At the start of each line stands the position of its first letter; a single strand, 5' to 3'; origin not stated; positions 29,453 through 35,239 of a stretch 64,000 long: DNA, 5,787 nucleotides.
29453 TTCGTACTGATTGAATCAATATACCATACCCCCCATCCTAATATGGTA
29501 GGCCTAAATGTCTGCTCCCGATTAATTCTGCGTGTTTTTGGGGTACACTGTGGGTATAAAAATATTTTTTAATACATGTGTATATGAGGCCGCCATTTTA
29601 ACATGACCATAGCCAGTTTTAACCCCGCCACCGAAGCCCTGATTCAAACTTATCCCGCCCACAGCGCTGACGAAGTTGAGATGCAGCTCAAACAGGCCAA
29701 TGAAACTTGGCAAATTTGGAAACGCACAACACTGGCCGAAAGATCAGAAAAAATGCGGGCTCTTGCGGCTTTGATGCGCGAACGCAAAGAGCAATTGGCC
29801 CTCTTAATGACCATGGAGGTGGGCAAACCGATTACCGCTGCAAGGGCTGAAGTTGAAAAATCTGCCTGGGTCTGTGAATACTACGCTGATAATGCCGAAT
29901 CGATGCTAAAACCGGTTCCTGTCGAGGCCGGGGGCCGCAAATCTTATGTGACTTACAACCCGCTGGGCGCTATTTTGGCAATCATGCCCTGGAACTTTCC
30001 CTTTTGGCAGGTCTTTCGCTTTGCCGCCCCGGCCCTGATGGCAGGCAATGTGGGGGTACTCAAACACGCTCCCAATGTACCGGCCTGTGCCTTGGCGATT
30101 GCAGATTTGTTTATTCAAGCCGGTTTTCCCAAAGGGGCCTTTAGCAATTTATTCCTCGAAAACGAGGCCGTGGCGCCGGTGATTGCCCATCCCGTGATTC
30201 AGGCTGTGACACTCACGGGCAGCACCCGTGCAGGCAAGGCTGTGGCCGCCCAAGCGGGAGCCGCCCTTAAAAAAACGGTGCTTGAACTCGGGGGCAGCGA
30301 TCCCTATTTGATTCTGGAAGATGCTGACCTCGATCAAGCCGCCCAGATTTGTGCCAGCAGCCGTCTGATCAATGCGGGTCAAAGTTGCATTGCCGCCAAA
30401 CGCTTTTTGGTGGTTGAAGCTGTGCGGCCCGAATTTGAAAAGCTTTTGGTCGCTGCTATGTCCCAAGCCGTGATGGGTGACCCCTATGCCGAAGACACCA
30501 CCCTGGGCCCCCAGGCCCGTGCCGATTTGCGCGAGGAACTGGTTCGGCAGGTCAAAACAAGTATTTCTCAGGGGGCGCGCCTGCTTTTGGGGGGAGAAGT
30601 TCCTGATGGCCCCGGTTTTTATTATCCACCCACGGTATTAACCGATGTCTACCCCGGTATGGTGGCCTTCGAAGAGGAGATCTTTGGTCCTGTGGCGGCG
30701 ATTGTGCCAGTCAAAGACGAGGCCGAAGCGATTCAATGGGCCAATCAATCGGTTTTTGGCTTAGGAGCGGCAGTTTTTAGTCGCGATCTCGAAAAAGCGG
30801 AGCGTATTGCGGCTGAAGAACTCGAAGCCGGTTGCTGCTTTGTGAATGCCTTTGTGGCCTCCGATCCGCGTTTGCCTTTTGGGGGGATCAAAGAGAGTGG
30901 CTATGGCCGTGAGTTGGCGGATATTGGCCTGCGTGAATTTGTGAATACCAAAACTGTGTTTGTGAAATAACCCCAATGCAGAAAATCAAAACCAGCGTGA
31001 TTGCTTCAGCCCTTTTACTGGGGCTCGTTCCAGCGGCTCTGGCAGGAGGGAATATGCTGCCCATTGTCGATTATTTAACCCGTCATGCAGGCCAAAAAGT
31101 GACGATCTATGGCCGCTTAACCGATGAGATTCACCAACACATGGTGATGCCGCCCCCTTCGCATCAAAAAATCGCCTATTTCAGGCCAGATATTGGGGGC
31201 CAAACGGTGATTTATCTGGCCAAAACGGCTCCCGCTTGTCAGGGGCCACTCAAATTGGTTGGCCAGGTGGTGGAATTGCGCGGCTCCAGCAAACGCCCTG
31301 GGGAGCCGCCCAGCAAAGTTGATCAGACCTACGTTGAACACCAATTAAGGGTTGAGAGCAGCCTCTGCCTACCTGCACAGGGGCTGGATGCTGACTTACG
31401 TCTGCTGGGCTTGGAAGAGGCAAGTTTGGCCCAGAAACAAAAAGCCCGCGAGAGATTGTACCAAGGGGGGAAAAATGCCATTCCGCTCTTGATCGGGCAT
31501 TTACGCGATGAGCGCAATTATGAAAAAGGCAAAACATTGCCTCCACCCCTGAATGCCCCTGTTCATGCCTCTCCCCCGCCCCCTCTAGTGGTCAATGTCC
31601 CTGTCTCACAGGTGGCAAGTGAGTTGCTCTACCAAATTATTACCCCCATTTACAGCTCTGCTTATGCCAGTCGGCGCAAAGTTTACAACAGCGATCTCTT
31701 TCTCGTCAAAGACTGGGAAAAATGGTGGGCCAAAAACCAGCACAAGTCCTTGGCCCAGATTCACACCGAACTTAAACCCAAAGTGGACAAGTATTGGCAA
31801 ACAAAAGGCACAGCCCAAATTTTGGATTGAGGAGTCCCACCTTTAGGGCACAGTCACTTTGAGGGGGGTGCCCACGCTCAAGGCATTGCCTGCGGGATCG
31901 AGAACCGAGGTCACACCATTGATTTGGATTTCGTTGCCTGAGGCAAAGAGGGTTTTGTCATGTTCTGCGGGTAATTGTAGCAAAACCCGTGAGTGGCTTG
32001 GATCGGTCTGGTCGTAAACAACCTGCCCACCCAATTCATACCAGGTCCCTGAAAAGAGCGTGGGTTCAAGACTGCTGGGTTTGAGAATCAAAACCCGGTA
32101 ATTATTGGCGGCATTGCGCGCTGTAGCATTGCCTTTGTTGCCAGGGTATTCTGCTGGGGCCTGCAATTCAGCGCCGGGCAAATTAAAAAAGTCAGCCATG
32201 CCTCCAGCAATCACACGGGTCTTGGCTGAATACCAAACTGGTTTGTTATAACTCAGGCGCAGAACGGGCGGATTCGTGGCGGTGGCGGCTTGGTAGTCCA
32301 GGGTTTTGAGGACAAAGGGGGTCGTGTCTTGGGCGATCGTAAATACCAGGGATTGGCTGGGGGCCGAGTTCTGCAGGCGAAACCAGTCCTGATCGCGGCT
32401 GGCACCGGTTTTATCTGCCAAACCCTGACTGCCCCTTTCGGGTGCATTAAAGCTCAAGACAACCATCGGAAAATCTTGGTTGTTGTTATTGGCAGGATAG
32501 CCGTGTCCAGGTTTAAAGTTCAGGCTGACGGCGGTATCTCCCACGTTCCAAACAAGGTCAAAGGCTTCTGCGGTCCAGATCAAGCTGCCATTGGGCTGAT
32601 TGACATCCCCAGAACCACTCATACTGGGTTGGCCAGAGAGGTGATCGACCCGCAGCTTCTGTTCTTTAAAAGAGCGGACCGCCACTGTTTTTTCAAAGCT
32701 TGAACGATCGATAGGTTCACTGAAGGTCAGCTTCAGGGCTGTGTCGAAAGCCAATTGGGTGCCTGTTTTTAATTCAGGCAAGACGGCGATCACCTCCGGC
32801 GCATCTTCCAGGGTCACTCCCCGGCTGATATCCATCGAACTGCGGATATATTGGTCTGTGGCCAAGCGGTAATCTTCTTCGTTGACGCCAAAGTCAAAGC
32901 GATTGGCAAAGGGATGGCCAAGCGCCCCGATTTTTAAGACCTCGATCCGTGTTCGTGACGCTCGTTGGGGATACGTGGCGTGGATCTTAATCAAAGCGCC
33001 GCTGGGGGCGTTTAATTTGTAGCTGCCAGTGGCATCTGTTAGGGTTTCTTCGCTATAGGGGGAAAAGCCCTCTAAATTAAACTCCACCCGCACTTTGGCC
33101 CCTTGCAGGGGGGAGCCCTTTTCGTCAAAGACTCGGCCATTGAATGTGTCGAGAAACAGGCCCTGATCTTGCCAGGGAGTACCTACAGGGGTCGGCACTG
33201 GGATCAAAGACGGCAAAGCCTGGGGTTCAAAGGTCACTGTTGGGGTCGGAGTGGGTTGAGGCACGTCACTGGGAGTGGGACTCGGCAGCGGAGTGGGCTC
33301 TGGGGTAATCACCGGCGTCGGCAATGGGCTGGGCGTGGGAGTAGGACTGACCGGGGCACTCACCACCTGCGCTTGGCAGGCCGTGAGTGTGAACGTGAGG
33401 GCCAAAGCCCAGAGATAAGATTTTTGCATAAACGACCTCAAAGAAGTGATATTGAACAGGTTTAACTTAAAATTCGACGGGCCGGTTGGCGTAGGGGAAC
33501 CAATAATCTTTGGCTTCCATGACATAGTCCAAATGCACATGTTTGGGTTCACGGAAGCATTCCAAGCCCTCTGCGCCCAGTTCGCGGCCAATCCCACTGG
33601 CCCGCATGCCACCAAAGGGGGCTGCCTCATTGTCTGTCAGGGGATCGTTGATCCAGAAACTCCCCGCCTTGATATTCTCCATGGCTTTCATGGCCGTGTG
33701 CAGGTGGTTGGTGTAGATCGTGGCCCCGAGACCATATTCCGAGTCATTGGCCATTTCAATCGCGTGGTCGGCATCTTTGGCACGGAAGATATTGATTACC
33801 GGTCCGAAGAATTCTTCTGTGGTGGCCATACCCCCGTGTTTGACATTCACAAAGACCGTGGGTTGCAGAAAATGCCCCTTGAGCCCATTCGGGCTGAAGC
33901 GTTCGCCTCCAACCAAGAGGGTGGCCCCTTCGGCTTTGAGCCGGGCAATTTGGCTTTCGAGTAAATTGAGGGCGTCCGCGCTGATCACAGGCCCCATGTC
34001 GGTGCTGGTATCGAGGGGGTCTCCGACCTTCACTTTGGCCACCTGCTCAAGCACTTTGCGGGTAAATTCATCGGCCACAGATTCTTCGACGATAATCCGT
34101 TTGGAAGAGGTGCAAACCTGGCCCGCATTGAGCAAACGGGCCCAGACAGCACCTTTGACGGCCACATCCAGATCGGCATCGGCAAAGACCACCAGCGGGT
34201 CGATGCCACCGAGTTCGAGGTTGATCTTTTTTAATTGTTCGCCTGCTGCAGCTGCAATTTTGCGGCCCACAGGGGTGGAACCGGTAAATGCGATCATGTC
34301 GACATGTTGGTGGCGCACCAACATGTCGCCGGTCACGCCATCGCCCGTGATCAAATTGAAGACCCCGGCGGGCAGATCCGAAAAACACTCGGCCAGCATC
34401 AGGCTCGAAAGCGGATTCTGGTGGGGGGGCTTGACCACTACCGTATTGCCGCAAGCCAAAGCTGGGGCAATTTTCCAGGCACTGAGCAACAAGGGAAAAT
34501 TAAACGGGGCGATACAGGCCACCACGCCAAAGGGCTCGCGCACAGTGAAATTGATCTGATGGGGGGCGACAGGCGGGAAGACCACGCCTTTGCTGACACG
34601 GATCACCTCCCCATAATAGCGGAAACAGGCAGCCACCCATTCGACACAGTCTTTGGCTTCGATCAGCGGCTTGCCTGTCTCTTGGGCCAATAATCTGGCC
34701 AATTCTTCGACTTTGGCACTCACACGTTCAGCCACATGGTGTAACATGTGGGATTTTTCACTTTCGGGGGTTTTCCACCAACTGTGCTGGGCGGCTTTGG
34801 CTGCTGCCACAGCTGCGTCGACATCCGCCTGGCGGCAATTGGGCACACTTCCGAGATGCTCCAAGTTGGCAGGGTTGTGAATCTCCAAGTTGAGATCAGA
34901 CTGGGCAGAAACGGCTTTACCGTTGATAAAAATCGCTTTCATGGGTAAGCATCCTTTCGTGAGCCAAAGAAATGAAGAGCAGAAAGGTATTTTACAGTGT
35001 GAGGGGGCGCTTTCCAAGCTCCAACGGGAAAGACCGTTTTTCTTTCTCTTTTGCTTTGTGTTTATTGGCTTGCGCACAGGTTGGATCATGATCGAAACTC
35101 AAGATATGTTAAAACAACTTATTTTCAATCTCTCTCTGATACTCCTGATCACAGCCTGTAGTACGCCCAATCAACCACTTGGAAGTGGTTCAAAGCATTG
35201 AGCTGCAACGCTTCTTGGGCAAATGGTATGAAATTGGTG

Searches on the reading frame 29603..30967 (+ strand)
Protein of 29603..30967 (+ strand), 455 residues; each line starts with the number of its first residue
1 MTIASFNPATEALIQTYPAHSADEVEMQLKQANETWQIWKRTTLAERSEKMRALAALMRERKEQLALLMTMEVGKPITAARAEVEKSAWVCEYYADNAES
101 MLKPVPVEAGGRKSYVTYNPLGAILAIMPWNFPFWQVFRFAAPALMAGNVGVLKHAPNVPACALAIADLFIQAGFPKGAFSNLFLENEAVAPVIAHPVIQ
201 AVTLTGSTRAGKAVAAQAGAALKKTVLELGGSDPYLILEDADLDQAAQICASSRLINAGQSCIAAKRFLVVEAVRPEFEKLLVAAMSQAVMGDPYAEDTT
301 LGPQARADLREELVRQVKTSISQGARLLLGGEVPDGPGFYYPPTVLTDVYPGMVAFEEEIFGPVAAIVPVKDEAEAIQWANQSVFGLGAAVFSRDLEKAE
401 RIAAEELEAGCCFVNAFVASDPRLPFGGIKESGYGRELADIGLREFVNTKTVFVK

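Call 20: search_protein_families(library=pfam, proteins=[window:29603-30967:+], max_evalue=0.0001)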
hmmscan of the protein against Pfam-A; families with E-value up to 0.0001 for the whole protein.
window:29603-30967:+ (455 aa): 1 family
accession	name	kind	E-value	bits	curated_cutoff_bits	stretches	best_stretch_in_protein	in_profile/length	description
PF00171.27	Aldedh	-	2.6e-139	465.2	23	1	2-452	8-461/461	Aldehyde dehydrogenase family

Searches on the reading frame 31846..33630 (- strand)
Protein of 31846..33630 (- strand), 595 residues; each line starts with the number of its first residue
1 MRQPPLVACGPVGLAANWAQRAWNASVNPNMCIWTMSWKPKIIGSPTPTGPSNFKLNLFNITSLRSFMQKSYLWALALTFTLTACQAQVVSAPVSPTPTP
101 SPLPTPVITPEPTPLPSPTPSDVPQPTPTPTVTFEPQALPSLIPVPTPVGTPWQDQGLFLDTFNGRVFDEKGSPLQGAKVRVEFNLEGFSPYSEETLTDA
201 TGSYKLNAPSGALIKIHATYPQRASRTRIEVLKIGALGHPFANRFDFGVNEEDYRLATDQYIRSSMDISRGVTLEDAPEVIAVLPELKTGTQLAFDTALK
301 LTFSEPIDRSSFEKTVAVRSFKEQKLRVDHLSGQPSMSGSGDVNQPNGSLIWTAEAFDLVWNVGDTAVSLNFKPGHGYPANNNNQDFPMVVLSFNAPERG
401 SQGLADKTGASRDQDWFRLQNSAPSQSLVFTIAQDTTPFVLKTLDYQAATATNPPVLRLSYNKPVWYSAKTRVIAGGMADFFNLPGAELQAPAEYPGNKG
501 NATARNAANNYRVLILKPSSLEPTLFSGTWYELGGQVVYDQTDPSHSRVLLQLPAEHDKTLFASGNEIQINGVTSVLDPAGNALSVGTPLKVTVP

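Call 66: search_protein_families(library=pfam, proteins=[window:31846-33630:-], max_evalue=0.00001)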
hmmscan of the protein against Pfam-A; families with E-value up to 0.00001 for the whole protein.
window:31846-33630:- (595 aa): 1 family
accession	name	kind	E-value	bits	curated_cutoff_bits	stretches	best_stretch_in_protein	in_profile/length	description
PF13620.12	CarboxypepD_reg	-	6.3e-07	30.1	32.3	1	163-230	2-68/82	Carboxypeptidase regulatory-like domain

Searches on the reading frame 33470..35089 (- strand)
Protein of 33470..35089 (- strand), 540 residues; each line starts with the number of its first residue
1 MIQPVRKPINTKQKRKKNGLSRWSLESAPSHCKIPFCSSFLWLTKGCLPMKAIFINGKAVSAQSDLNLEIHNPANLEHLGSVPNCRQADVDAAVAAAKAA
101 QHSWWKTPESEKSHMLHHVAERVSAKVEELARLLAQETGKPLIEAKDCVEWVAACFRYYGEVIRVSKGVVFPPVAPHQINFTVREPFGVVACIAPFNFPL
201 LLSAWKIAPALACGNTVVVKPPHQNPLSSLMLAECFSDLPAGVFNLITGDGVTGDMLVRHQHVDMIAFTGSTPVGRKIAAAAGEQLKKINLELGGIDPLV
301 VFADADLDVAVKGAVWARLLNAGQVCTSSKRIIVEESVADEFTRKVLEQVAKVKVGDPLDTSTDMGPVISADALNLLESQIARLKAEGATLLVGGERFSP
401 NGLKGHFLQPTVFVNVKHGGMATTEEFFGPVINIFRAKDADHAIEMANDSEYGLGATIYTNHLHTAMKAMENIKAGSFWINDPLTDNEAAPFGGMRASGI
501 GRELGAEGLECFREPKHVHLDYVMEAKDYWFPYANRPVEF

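Call 66: search_protein_families(library=pfam, proteins=[window:33470-35089:-], max_evalue=0.00001)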
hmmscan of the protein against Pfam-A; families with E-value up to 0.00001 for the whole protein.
window:33470-35089:- (540 aa): 1 family
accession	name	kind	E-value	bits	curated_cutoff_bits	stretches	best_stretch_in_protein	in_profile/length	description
PF00171.27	Aldedh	-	2e-162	541.4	23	1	63-518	5-461/461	Aldehyde dehydrogenase family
